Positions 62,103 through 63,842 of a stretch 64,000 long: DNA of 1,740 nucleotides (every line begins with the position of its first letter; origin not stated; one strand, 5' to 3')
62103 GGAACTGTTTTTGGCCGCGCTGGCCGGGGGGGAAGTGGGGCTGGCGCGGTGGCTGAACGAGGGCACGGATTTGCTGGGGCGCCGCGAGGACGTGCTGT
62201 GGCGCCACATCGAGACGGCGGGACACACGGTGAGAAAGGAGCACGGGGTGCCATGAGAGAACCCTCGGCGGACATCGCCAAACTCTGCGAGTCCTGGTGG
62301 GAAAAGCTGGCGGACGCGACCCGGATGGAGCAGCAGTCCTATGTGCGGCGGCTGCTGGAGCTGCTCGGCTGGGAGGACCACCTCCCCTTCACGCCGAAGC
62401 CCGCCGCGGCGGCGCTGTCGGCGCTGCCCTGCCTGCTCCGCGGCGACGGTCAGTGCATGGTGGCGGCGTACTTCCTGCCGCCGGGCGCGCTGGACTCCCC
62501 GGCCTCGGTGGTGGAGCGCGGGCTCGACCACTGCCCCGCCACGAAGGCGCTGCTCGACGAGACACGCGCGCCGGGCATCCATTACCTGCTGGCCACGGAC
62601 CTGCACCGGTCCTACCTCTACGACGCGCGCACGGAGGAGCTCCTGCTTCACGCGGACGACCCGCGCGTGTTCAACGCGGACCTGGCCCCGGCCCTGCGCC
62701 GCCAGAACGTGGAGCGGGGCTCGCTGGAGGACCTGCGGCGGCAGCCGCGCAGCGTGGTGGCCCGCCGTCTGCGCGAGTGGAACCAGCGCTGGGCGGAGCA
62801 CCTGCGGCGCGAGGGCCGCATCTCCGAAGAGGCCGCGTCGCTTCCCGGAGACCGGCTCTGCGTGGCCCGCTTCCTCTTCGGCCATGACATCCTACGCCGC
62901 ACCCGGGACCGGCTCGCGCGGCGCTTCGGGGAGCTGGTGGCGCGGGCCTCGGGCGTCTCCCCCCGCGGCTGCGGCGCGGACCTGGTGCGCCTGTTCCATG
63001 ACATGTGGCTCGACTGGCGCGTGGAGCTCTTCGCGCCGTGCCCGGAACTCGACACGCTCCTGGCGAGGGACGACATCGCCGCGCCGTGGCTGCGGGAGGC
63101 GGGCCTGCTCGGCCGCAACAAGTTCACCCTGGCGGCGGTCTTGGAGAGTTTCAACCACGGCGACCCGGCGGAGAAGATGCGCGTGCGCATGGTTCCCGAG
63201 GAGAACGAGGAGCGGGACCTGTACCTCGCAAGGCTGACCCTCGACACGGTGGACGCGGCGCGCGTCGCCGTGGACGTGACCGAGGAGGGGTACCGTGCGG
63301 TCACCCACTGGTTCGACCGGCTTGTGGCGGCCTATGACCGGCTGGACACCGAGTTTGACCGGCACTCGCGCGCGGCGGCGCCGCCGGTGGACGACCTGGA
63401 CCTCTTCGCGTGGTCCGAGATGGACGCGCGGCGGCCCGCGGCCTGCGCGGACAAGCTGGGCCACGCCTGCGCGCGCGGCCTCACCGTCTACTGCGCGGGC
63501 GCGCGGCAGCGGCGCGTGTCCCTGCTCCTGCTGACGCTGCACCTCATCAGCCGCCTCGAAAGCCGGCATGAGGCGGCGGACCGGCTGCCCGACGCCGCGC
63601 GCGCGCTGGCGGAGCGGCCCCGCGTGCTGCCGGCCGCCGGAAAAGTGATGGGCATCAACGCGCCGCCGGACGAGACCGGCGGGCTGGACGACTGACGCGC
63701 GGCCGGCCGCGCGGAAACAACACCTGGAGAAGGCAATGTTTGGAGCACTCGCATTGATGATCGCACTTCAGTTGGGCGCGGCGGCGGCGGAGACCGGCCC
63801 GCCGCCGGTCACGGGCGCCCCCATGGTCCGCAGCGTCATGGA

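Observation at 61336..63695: AT-rich island carrying an ATGA-coupled ArsR-like wHTH gene and a 480-aa orphan protein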

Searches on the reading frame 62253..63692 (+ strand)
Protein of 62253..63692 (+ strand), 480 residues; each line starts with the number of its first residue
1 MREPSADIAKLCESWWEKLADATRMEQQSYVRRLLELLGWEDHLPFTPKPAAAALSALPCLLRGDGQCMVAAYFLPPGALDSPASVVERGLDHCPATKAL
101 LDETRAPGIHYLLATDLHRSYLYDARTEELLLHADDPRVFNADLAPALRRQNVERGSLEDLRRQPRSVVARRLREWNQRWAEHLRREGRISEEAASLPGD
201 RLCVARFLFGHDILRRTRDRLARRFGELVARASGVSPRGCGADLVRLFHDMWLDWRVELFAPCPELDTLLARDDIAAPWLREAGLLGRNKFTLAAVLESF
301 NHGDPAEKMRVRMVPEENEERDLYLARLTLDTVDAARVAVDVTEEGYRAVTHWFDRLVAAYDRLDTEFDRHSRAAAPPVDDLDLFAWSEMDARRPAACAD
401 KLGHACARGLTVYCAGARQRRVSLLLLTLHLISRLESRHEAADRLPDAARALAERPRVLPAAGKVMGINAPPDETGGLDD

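Call 4: search_protein_families(library=pfam, proteins=[window:62253-63692:+], max_evalue=1)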
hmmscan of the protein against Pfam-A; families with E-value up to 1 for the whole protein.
window:62253-63692:+ (480 aa): 0 families

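Call 5: search_protein_families(library=ncbifam, proteins=[window:62253-63692:+], max_evalue=1)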
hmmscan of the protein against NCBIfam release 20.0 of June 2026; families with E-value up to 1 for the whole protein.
window:62253-63692:+ (480 aa): 1 family
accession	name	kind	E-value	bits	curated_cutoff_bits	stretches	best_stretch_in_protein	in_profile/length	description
NF012187.0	tet_MFS_E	exception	0.28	10.2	820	0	220-266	268-314/405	tetracycline efflux MFS transporter Tet(E)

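Call 6: search_protein_families(library=padloc, proteins=[window:62253-63692:+], max_evalue=1)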
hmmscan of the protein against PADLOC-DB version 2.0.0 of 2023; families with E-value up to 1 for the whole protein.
window:62253-63692:+ (480 aa): 0 families

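Call 7: find_homologous_proteins(query=window:62253-63692:+)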
Query window:62253-63692:+ (480 aa): 163 proteins with E <= 0.001 among 8000 candidates; the best 120 are listed.
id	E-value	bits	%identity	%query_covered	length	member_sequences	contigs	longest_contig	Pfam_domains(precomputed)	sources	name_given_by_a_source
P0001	0.0e+0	1076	100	100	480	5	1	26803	-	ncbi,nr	ncbi:MAG: hypothetical protein GX580_06685 [Candidatus Hydrogenedens sp.]|nr:hypothetical protein [C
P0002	8.5e-205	699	68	98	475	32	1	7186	-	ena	-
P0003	2.0e-201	688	63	99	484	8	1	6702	-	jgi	jgi:hypothetical protein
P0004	2.8e-198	678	63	98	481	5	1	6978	-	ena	-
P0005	2.7e-194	664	63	97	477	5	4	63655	-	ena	-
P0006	5.8e-194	663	62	99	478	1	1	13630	-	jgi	-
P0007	8.1e-185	633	59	99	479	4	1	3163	-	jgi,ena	-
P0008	7.0e-179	614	58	98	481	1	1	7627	-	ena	-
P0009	3.8e-176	605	57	99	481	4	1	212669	-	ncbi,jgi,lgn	-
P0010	6.8e-176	604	57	97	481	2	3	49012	-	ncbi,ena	-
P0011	8.5e-176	603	56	97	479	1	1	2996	-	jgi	jgi:hypothetical protein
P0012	3.7e-175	601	56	100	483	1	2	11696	-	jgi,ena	-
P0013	4.9e-175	601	57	99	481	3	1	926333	-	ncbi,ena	-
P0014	1.5e-173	596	56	96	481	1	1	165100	-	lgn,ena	-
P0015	3.0e-173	595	55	100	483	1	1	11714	-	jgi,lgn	-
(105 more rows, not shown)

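Call 8: search_protein_families(library=phrogs, proteins=[window:62253-63692:+], max_evalue=1)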
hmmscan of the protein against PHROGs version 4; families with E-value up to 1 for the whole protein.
window:62253-63692:+ (480 aa): 1 family
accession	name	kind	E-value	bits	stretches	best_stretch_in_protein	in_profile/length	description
phrog_2605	-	unknown function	0.075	14.3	1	318-371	3-56/69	-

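Call 14: find_related_loci(query=A1, collection=genome_contigs, flank=8000)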
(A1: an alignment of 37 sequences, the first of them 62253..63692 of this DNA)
Query A1 (480 aa) in genome_contigs; peptide patterns used: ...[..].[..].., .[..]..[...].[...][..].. (x = any residue, [..] = any of these).
204 stretches matched a pattern; 91 encode a relative of the query (tblastn E <= 1e-3); the best 80 are kept; 80 distinct loci.
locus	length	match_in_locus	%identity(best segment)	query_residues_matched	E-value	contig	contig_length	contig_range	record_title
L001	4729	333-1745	68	1-472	0e+0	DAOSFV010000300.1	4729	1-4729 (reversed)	MAG TPA_asm: Candidatus Hydrogenedentota bacterium isolate AMR_MDS_1770 NODE_16164_length_4729_cov_7.179932, whole genom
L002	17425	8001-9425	62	1-472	0e+0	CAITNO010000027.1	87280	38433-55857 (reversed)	MAG: Candidatus Hydrogenedentes bacterium isolate AlinenLipids_bin-3554 genome assembly, contig: bin-3554:027/159, whole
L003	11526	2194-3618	62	1-474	0e+0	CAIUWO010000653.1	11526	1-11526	MAG: Candidatus Hydrogenedentes bacterium isolate Loclat_bin-18389 genome assembly, contig: bin-18389:0653/1056, whole g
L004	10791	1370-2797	61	1-475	0e+0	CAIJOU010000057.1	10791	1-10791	MAG: Candidatus Hydrogenedentes bacterium isolate MJ-2014_bin-0815 genome assembly, contig: bin-0815:057/967, whole geno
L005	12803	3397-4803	62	1-468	0e+0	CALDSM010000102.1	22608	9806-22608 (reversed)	MAG TPA_asm: uncultured bacterium isolate SRR3330204_bin.145_CONCOCT_v1.1_MAG genome assembly, contig: ERZ724078.1662, w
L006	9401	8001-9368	68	1-456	0e+0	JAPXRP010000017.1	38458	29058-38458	MAG: Candidatus Hydrogenedentota bacterium isolate binned_ad_9.133 NODE_1107_length_38458_cov_2.566174, whole genome sho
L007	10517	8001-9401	63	1-466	0e+0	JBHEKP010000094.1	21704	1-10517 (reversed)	MAG: Candidatus Hydrogenedentales bacterium isolate bin.207 k141_3105238, whole genome shotgun sequence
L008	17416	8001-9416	60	1-473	0e+0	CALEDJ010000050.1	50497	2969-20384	MAG: uncultured bacterium isolate N1_Bin_MAXBIN__043_1 genome assembly, contig: c_000000195927, whole genome shotgun seq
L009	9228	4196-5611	59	1-473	0e+0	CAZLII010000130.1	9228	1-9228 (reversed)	MAG TPA_asm: uncultured Nitrospirales bacterium isolate binchicken_co168_237 genome assembly, contig: NODE_12281_length_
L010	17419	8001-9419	57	1-474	0e+0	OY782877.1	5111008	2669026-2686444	MAG: Candidatus Hydrogenedentes bacterium isolate 28e603e2-5466-4732-bb1a-a7370d5bccbd genome assembly, chromosome: 1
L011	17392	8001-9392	57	1-466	2e-176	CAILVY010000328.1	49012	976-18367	MAG: Candidatus Hydrogenedentes bacterium isolate LaPlata_bin-1517 genome assembly, contig: bin-1517:328/407, whole geno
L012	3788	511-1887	58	1-461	0e+0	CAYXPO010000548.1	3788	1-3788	MAG TPA_asm: uncultured Nitrospirales bacterium isolate binchicken_co117_52 genome assembly, contig: NODE_40413_length_3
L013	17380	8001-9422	55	1-477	8e-171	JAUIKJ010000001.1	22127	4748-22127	MAG: Candidatus Hydrogenedentota bacterium isolate Co_bin.356 NODE_13290_length_22127_cov_0.875500, whole genome shotgun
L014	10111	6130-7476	55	1-446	1e-169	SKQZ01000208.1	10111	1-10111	MAG: Candidatus Hydrogenedentota bacterium isolate CSSed162cmA_463 CSSed16-2cmA-24643, whole genome shotgun sequence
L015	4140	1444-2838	54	1-464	3e-173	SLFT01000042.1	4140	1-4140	MAG: Candidatus Hydrogenedentota bacterium isolate CSSed162cmB_64 CSSed16-2cmB-120733, whole genome shotgun sequence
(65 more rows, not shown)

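Call 24: search_protein_representatives(alignment_id=A1)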
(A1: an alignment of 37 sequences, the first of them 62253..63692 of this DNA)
Query: 37 sequences, 479 profile positions. Proteins with E-value up to 0.001 (for the whole library): 102; up to 1e-10: 63; up to 1e-30: 39. The best 102 are listed.
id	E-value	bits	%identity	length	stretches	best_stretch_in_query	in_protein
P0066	9.3e-219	743.5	-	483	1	2-471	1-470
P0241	7.4e-187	638.3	-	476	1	3-474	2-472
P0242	1.2e-177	608.0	-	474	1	1-469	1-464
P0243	1.3e-167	574.9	-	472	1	3-466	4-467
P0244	1.1e-166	571.8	-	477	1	3-468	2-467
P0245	1.2e-166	571.7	-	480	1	4-478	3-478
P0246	5.5e-164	562.9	-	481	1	3-468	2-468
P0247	1.1e-162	558.6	-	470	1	4-462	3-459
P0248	4.3e-161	553.3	-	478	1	3-471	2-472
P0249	5.7e-161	552.9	-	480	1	6-472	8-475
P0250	1.2e-143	495.9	-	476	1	1-459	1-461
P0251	1.3e-141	489.1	-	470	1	1-474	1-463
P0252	3.3e-140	484.5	-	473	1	3-473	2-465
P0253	3.0e-139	481.3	-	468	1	16-468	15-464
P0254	8.1e-137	473.3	-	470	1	10-467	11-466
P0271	1.0e-51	192.7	-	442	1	28-453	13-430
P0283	4.7e-26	108.0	-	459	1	29-455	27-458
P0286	1.8e-21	92.9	-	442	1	58-453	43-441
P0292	8.7e-15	70.9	-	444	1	49-453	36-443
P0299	8.2e-12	61.1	-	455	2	33-293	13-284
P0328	8.0e-06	41.3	-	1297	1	27-289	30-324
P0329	8.3e-06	41.3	-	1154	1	28-292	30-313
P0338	2.4e-04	36.4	-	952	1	88-292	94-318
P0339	4.3e-04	35.6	-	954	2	97-292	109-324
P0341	5.8e-04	35.2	-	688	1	98-292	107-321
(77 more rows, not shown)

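Call 25: search_protein_families(library=pfam, proteins=[P0328, P0329, P0338, P0339, P0341, P0271, P0283, P0286, P0292, P0299], max_evalue=0.01)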
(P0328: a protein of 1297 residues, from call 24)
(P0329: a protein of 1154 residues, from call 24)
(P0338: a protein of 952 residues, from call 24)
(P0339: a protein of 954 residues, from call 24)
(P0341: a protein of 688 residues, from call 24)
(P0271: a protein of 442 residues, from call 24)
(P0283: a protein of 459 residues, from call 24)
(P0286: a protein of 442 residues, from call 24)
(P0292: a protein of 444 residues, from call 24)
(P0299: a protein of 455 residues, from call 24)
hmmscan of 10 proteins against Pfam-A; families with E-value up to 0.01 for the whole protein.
P0328 (1297 aa): 6 families
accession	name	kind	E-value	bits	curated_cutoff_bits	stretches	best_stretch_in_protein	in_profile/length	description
PF07669.17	Eco57I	-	5e-38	131.3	25.3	1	476-727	2-171/171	Eco57I restriction-modification methylase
PF20473.4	MmeI_Mtase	-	9e-13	48.4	27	1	392-528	17-118/259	MmeI, DNA-methyltransferase domain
PF02384.22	N6_Mtase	-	1.6e-12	47.8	20.4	2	360-419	22-71/311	N-6 DNA Methylase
PF04313.20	HSDR_N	-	6.2e-06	26.6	25.1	1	63-138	127-195/198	Type I restriction enzyme R protein N terminus (HSDR_N)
PF01170.24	UPF0020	-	0.0015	18.7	22.3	1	397-494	31-96/197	RMKL-like, methyltransferase domain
PF12950.13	TaqI_C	-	0.0017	19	26.5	1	876-1041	2-118/118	TaqI-like C-terminal specificity domain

P0329 (1154 aa): 7 families
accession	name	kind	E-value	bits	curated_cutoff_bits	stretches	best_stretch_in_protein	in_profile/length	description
PF07669.17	Eco57I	-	3e-28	99.5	25.3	1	459-688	1-168/171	Eco57I restriction-modification methylase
PF12950.13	TaqI_C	-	8e-18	65.3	26.5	1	806-929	2-118/118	TaqI-like C-terminal specificity domain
PF02384.22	N6_Mtase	-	3.6e-14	53.2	20.4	2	345-484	22-103/311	N-6 DNA Methylase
PF20473.4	MmeI_Mtase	-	1.1e-11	44.9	27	1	385-618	18-157/259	MmeI, DNA-methyltransferase domain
PF04313.20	HSDR_N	-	5e-07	30.2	25.1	0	61-127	127-193/198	Type I restriction enzyme R protein N terminus (HSDR_N)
PF01170.24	UPF0020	-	5.9e-05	23.3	22.3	0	386-478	28-96/197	RMKL-like, methyltransferase domain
PF20464.3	MmeI_N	-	0.00057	20.7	27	1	29-152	20-148/181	MmeI, N-terminal domain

P0338 (952 aa): 6 families
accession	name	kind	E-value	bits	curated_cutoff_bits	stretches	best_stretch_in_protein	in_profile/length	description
PF07669.17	Eco57I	-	5.3e-29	101.9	25.3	1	464-637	1-171/171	Eco57I restriction-modification methylase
PF02384.22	N6_Mtase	-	8.7e-20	71.7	20.4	1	350-682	22-265/311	N-6 DNA Methylase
PF12950.13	TaqI_C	-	4.1e-17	63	26.5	1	754-874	3-118/118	TaqI-like C-terminal specificity domain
PF20473.4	MmeI_Mtase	-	5e-14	52.5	27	1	387-606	15-202/259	MmeI, DNA-methyltransferase domain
PF01170.24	UPF0020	-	1.8e-07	31.5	22.3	1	391-485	28-98/197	RMKL-like, methyltransferase domain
PF04313.20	HSDR_N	-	0.00031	21.1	25.1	0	67-130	128-191/198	Type I restriction enzyme R protein N terminus (HSDR_N)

P0339 (954 aa): 6 families
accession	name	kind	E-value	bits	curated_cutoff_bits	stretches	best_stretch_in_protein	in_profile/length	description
PF07669.17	Eco57I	-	2.9e-24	86.5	25.3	1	470-633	1-156/171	Eco57I restriction-modification methylase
PF20473.4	MmeI_Mtase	-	5.4e-17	62.3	27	1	393-585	15-164/259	MmeI, DNA-methyltransferase domain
PF02384.22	N6_Mtase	-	2.7e-14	53.6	20.4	1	354-669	20-243/311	N-6 DNA Methylase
PF01170.24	UPF0020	-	1.2e-06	28.9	22.3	1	396-497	27-104/197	RMKL-like, methyltransferase domain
PF12950.13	TaqI_C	-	9.5e-06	26.3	26.5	1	743-868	3-118/118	TaqI-like C-terminal specificity domain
PF04313.20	HSDR_N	-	2.4e-05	24.7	25.1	0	30-65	2-37/198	Type I restriction enzyme R protein N terminus (HSDR_N)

P0341 (688 aa): 5 families
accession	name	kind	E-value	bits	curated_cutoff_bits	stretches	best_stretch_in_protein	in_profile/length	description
PF07669.17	Eco57I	-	4.6e-32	111.9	25.3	1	467-640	1-171/171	Eco57I restriction-modification methylase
PF02384.22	N6_Mtase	-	1e-19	71.5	20.4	1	352-674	21-253/311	N-6 DNA Methylase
PF20473.4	MmeI_Mtase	-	2.3e-15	56.9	27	1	387-609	11-202/259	MmeI, DNA-methyltransferase domain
PF01170.24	UPF0020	-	1.9e-08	34.7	22.3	1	395-489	29-99/197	RMKL-like, methyltransferase domain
PF04313.20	HSDR_N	-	1.2e-06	29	25.1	1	28-133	3-191/198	Type I restriction enzyme R protein N terminus (HSDR_N)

P0271 (442 aa): 0 families

P0283 (459 aa): 0 families

P0286 (442 aa): 0 families

P0292 (444 aa): 0 families

P0299 (455 aa): 0 families

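Call 26: predict_structure(alignment_id=A1)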
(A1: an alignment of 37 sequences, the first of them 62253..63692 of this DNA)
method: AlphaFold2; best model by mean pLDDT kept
length: 480 residues; sequences in the alignment: 37
mean_pLDDT: 89.2   pTM: 0.87
mean pLDDT of the five models: 89.2, 88.8, 88.0, 86.8, 86.6
residues with pLDDT >= 90: 343; 70-90: 100; 50-70: 17; < 50: 20
segments of 3 or more residues with pLDDT < 50: 462-465, 467-480
pLDDT, mean of each block of 10 residues (from residue 1): 67 77 79 93 90 93 84 92 95 96 85 95 93 95 94 90 90 97 97 97 95 88 96 94 98 95 98 98 94 94 92 90 93 92 95 96 95 75 79 92 95 95 97 92 91 83 46 36
secondary structure, 60 per line:
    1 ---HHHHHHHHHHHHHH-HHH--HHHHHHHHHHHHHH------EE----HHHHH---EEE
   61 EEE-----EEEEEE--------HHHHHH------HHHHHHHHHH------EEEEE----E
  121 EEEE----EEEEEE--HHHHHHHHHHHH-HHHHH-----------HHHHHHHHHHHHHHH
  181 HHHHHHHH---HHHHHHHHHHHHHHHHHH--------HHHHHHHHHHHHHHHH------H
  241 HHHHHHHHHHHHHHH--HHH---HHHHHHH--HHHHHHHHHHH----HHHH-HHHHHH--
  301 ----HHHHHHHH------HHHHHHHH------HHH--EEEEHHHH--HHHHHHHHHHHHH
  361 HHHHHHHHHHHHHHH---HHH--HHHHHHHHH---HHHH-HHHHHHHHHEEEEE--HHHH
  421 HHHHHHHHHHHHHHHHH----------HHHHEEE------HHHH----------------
elements in order: H4-17 H24-37 H50-54 E58-63 E69-74 H83-88 H95-104 E111-115 E120-124 E129-134 H137-148 H150-154 H166-188 H192-209 H218-233 H240-255 H264-270 H273-283 H288-291 H293-298 H305-312 H319-326 E338-341 H342-345 H348-375 H384-392 H396-399 H401-409 E410-414 H417-437 H448-451 E452-454 H461-464

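Call 30: search_solved_structures(query=A1, max_evalue=10, show_alignments=3)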
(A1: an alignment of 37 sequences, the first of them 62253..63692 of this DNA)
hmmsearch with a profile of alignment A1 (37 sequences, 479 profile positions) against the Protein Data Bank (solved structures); distinct sequences matched with E-value up to 10: 1.
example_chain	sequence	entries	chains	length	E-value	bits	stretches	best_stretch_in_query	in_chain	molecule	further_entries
5cwb_A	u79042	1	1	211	0.62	12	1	139-185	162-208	Designed helical repeat protein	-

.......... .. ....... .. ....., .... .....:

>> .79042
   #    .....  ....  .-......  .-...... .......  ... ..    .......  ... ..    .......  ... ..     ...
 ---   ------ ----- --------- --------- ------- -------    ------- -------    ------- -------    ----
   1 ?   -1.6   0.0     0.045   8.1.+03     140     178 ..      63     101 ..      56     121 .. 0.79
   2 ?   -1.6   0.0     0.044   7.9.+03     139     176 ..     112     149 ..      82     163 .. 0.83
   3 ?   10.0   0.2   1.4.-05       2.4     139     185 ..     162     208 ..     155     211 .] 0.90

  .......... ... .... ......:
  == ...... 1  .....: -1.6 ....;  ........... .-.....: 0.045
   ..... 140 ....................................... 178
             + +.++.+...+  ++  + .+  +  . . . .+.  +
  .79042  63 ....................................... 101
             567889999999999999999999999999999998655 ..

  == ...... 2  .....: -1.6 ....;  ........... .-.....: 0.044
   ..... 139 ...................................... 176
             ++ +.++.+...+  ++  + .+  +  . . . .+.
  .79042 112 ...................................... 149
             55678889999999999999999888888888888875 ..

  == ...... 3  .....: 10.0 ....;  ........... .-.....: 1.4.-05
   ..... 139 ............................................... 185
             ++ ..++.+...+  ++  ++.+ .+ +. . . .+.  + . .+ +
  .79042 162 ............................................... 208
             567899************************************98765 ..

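Call 37: find_homologous_proteins(query=A3)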
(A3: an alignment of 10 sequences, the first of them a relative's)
Query A3 (10 sequences) (442 aa, profile of the alignment): 4 proteins with E <= 0.001 among 8000 candidates.
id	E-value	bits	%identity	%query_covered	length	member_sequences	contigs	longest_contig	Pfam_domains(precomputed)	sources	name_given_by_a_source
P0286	5.5e-172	590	100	100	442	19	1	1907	-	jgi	jgi:hypothetical protein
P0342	2.9e-153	529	81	100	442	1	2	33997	-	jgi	jgi:hypothetical protein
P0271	9.9e-121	421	22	57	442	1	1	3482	-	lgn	-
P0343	4.5e-83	297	26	59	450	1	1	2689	-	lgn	-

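Call 38: find_encoding_contigs(protein=P0342, flank=8000, max_places=3)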
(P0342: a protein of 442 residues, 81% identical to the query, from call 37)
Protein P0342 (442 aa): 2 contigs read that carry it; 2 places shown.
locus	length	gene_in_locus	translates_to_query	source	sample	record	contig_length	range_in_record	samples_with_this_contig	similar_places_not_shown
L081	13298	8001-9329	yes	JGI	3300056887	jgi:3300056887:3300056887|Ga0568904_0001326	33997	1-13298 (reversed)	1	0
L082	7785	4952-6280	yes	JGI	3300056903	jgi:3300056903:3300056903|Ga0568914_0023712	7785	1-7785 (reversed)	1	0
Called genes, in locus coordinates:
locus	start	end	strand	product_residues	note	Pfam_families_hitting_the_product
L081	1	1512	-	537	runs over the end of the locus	-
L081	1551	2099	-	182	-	-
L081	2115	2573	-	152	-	-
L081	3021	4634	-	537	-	-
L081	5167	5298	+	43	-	-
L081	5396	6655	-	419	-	PF07075:NamZ_N, PF20732:NamZ_C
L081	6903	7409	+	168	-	PF02677:QueH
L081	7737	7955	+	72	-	PF11146:DUF2905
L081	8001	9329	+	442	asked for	-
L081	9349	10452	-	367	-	PF03054:tRNA_Me_trans, PF20259:tRNA_Me_trans_M, PF20258:tRNA_Me_trans_C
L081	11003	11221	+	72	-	-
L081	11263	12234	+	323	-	PF00682:HMGL-like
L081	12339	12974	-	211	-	PF07963:N_methyl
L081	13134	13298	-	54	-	?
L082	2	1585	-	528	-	?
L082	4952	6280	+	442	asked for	-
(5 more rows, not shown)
